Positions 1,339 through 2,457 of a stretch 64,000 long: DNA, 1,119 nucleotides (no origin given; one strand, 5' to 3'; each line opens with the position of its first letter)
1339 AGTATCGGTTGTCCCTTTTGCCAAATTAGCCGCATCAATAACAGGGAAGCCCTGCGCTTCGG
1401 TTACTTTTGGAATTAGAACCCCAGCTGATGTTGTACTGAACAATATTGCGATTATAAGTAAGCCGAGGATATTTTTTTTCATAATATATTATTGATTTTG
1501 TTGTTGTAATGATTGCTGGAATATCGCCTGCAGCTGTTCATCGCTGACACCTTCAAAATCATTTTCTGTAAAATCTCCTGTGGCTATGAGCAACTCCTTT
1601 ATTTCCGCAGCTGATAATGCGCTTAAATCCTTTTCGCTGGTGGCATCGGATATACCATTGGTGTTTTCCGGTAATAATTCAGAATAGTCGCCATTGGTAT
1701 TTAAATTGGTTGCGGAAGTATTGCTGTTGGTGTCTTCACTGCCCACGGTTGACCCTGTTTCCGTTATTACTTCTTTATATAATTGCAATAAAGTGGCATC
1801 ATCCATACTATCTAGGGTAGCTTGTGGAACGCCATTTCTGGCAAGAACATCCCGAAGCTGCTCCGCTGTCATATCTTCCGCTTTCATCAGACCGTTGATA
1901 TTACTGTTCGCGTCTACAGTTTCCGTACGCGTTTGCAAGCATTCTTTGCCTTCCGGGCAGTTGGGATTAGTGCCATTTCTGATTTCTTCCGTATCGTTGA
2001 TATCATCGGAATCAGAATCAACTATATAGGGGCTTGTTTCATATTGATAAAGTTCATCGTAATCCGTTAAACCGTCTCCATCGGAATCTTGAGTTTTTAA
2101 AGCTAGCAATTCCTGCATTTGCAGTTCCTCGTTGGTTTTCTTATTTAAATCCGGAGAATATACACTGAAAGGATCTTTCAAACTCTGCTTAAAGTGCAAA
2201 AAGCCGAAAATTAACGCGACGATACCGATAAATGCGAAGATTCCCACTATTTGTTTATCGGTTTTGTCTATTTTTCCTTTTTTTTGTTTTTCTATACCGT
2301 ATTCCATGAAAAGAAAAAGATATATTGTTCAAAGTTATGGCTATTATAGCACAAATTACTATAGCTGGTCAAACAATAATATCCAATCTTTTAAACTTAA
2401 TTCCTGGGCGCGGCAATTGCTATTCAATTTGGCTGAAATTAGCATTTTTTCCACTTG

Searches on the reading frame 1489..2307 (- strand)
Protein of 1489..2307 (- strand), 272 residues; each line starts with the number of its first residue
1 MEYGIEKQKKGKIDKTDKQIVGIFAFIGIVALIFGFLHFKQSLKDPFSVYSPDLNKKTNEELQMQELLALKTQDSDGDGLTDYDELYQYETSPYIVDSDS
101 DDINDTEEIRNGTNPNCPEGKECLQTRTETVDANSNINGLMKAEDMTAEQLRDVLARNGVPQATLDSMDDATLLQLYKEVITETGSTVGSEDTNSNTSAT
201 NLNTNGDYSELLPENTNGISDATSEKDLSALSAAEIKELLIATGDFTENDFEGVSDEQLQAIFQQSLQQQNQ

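Call 72: find_encoding_contigs(protein=window:1489-2307:-, flank=10000, max_places=2)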
Protein window:1489-2307:- (272 aa): 3 contigs read that carry it; 2 places shown.
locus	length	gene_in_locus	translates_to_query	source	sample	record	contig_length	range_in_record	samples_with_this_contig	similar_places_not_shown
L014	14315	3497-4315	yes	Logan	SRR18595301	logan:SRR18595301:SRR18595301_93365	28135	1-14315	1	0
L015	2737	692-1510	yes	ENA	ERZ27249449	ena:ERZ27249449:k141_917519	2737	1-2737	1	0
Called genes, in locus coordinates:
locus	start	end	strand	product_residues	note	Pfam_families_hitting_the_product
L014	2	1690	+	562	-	?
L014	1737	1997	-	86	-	-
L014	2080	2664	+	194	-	PF01300:Sua5_yciO_yrdC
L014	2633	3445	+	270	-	PF00398:RrnaAD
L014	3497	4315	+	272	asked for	-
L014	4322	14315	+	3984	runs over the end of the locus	-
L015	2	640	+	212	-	?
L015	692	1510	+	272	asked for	-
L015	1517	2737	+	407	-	?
